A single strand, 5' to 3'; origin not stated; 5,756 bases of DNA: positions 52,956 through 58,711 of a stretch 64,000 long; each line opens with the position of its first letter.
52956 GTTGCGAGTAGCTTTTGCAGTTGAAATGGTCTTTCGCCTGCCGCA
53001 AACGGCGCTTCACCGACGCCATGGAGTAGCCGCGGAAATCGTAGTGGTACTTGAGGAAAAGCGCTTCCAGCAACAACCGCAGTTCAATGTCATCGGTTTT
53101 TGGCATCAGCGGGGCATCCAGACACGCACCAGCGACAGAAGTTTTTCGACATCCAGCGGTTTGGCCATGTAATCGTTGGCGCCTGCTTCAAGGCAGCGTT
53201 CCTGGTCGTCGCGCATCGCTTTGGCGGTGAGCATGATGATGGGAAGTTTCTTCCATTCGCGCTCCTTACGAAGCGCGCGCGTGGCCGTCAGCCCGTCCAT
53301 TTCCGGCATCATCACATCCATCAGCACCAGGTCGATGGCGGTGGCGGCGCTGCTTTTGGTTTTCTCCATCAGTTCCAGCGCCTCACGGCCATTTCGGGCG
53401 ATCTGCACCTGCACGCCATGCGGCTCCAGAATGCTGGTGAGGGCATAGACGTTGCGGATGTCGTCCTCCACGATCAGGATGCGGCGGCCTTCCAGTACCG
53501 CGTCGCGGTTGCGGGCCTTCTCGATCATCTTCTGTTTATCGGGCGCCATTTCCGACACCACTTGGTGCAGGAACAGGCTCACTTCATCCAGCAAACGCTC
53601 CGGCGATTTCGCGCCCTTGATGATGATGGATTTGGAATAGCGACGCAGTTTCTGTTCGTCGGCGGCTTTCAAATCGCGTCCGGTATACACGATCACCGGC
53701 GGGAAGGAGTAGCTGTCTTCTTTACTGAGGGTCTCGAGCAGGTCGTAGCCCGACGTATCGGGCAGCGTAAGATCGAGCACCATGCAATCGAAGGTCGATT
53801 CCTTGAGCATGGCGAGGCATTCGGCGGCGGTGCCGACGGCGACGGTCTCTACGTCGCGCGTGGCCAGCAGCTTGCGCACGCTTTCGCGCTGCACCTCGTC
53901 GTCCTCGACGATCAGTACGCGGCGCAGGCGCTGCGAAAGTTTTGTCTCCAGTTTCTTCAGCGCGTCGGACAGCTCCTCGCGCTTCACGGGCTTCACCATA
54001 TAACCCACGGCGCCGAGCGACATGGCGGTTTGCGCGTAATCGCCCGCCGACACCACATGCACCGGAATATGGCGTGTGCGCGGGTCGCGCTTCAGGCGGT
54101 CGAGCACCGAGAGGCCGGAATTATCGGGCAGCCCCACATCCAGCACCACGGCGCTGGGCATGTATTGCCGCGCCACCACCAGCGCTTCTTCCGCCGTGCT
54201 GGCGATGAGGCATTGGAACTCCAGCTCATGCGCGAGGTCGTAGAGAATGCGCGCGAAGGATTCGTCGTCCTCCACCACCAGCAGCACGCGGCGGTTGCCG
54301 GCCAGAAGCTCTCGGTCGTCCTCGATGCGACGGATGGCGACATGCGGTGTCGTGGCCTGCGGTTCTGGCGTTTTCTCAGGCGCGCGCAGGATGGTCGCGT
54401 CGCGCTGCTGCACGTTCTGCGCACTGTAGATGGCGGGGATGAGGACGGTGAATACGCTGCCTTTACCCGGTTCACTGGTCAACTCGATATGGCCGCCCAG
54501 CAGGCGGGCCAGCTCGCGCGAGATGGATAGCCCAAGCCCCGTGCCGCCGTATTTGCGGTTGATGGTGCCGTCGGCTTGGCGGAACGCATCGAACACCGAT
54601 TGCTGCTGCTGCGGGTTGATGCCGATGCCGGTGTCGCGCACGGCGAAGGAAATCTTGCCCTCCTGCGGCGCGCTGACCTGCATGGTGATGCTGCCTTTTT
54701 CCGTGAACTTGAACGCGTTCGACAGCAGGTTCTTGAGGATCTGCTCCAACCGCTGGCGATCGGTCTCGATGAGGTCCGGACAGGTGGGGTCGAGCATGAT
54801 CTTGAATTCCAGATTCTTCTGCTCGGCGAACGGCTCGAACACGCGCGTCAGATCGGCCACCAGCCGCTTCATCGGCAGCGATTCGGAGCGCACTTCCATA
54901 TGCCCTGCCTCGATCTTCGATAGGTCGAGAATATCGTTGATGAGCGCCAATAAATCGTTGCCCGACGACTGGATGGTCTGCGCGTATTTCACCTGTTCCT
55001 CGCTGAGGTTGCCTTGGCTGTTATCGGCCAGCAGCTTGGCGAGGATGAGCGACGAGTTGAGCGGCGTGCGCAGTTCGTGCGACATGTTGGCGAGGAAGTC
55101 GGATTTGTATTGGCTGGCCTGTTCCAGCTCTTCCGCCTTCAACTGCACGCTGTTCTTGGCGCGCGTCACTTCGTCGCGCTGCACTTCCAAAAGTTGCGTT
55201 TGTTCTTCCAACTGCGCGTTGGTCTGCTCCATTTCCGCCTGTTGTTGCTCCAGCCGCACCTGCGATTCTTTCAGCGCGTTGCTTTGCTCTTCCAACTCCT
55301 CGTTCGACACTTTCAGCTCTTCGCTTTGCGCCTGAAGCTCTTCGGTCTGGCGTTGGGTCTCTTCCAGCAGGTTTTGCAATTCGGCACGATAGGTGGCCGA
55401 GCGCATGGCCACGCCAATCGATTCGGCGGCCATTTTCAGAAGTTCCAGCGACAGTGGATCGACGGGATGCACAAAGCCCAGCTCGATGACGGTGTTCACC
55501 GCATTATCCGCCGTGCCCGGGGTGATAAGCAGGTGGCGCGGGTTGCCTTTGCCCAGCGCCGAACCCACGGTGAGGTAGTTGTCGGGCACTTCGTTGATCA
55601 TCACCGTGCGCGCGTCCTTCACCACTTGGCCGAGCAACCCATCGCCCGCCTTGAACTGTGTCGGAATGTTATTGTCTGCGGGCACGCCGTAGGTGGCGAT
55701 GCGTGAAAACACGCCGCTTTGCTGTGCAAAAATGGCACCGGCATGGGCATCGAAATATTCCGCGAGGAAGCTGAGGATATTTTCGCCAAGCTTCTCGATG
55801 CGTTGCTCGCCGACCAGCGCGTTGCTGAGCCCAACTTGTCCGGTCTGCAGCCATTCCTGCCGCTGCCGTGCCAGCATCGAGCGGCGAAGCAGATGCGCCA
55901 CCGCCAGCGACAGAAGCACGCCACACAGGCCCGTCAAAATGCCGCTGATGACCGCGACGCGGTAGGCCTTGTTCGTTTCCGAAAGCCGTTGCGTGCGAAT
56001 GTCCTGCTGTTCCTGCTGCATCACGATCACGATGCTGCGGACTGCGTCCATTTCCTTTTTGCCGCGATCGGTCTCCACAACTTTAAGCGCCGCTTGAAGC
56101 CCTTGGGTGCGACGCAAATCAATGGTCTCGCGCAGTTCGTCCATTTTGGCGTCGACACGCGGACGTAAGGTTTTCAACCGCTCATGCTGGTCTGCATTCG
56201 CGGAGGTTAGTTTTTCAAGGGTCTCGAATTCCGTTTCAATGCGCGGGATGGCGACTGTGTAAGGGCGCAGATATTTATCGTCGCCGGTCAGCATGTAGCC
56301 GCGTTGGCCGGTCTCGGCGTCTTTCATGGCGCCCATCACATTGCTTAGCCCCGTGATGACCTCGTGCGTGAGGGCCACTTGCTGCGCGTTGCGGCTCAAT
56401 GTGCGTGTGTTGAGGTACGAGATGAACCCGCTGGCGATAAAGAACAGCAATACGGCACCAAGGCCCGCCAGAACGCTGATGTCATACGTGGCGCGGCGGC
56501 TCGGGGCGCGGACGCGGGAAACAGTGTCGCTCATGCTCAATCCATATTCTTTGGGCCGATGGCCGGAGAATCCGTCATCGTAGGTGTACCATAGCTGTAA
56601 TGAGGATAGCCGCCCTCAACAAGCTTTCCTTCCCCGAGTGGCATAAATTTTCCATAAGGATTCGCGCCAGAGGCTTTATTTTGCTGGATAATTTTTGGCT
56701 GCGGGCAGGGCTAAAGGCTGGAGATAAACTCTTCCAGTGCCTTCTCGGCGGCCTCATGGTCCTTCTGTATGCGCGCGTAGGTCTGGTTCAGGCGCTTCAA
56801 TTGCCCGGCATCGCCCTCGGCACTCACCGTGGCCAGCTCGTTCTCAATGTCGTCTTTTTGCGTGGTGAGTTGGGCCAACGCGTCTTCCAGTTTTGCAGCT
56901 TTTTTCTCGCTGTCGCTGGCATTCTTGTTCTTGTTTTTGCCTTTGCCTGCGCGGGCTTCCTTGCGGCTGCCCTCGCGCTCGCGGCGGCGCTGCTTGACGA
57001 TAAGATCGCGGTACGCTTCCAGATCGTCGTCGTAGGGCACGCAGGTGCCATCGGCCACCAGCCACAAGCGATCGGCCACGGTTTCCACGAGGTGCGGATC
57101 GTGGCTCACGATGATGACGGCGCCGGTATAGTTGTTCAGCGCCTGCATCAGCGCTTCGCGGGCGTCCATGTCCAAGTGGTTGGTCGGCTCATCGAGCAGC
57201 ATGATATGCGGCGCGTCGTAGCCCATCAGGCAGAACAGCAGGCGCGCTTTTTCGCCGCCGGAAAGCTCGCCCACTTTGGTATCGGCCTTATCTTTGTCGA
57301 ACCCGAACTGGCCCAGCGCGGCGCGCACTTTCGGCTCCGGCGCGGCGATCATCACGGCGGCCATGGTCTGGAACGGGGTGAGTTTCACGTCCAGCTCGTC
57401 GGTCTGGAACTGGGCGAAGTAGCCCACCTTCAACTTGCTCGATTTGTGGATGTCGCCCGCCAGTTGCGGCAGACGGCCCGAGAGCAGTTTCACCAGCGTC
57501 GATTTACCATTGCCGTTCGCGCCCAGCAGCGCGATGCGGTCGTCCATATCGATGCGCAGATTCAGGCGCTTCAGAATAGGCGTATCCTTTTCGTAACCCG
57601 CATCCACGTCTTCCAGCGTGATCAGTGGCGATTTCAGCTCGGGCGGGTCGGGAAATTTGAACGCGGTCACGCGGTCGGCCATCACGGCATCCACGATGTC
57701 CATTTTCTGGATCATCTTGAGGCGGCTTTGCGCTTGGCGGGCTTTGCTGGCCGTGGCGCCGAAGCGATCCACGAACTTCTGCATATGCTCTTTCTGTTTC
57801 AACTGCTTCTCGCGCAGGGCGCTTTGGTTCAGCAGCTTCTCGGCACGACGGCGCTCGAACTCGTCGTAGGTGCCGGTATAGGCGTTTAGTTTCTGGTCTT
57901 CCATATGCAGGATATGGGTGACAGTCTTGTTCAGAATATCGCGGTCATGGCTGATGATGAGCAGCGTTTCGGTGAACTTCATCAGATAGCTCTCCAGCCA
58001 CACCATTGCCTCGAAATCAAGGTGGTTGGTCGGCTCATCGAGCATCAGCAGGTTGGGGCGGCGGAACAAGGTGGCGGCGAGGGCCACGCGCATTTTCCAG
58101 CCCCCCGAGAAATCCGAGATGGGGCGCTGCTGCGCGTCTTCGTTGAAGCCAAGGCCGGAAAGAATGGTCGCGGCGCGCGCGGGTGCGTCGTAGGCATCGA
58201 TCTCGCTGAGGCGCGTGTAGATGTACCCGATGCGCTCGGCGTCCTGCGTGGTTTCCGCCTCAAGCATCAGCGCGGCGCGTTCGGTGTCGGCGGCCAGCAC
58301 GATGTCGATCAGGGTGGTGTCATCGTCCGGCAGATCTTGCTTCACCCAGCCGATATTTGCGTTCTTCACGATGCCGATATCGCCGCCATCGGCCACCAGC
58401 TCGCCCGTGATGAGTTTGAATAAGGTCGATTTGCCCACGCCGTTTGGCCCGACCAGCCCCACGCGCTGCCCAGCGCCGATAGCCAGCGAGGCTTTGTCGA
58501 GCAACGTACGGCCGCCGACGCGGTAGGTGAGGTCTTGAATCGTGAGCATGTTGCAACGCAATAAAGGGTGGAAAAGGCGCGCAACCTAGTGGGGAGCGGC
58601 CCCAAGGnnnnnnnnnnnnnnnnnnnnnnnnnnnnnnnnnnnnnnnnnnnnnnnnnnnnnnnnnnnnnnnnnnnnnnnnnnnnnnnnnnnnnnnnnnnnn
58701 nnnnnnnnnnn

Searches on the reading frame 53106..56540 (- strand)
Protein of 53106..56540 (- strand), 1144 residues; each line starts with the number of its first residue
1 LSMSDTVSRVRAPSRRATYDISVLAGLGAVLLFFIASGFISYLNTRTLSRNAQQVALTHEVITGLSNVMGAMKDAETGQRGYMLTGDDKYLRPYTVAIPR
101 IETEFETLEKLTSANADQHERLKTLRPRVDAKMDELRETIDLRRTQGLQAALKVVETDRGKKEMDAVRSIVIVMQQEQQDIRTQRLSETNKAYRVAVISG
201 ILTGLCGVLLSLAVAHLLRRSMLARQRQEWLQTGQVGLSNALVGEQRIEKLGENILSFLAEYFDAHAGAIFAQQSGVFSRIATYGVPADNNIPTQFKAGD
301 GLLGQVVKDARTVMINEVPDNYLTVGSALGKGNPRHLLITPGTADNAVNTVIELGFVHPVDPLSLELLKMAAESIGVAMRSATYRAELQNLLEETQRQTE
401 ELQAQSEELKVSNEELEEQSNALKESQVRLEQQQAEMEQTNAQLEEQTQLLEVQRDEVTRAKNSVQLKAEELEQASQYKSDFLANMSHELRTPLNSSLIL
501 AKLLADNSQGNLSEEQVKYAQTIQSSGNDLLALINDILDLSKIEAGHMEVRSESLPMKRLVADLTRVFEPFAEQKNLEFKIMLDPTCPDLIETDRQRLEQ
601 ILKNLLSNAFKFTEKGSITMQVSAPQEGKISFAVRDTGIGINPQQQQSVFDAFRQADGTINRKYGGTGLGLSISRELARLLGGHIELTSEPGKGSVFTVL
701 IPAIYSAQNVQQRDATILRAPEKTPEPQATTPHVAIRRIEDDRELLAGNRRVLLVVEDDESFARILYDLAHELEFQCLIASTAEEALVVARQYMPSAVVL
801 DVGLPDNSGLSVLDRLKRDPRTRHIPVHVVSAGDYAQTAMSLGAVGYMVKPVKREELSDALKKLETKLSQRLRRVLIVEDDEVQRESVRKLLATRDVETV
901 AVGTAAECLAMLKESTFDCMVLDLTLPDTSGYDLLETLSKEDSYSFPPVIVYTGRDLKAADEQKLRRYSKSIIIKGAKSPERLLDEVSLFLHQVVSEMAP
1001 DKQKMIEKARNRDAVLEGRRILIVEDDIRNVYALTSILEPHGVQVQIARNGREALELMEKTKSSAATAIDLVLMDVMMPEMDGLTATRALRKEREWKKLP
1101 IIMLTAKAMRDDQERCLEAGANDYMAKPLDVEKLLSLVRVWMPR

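Call 96: search_protein_families(library=pfam, proteins=[window:53106-56540:-], max_evalue=0.001)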
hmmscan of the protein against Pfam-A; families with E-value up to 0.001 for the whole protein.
window:53106-56540:- (1144 aa): 7 families
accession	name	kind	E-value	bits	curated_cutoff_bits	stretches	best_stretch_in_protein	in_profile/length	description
PF00072.30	Response_reg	-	4.5e-65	217.2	30.2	3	1021-1138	1-110/111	Response regulator receiver domain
PF05227.19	CHASE3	-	1.9e-38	132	28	1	52-186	2-136/138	CHASE3 domain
PF02518.31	HATPase_c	-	6.9e-30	104.2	26.4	1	594-702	2-108/111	Histidine kinase-, DNA gyrase B-, and HSP90-like ATPase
PF00512.31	HisKA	-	3.2e-20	72.4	26.9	1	479-546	2-66/66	His Kinase A (phospho-acceptor) domain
PF20274.4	cREC_REC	-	7.4e-09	36.6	27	0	896-949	12-67/88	Cyclic-phosphate processing Receiver domain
PF13185.12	GAF_2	-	1.5e-08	35.4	28.6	1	247-379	3-135/136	GAF domain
PF23198.2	PDE8A_N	-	2.5e-05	24.7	29.6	0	1033-1120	25-110/147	PDE8A-like, N-terminal domain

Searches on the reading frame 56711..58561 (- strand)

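Call 96: search_protein_families(library=pfam, proteins=[window:56711-58561:-], max_evalue=0.001)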
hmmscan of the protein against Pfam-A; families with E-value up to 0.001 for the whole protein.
window:56711-58561:- (616 aa): 13 families
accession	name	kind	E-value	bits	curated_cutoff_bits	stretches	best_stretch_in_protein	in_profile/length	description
PF00005.33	ABC_tran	-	1.9e-47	161.8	25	2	21-179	1-137/137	ABC transporter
PF12848.13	ABC_tran_Xtn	-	2.9e-23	82.2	25.9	1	218-295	1-77/85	ABC transporter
PF13304.12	AAA_21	-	1.2e-21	78.5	27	2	425-493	230-304/304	AAA domain, putative AbiEii toxin, Type IV TA system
PF02463.25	SMC_N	-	5.7e-12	46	40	1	432-499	136-208/220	RecF/RecN/SMC N terminal domain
PF01926.29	MMR_HSR1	-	3.3e-07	30.8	21.9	0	33-87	1-53/113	50S ribosome-binding GTPase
PF13555.12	AAA_29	-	1.6e-06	28.2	27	0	335-357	17-39/61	P-loop containing region of AAA domain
PF03193.22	RsgA_GTPase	-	1.8e-06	28.3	30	0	333-375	100-141/174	RsgA GTPase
PF03308.22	MeaB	-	1.5e-05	24.6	23.1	1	14-65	16-67/273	Methylmalonyl Co-A mutase-associated GTPase MeaB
PF13558.12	SbcC_Walker_B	-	7e-05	23.4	27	0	427-476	27-89/90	SbcC/RAD50-like, Walker B motif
PF13238.12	AAA_18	-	7.7e-05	23.6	29.4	0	343-391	1-52/128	AAA domain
PF13604.12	AAA_30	-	0.00026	21.2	27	0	34-125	21-82/191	AAA domain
PF13401.12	AAA_22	-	0.00028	21.6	27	0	36-89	10-41/130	AAA domain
PF25199.1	nSTAND_NTPase5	-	0.00042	20.6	34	0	34-99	44-101/145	Novel STAND NTPase 5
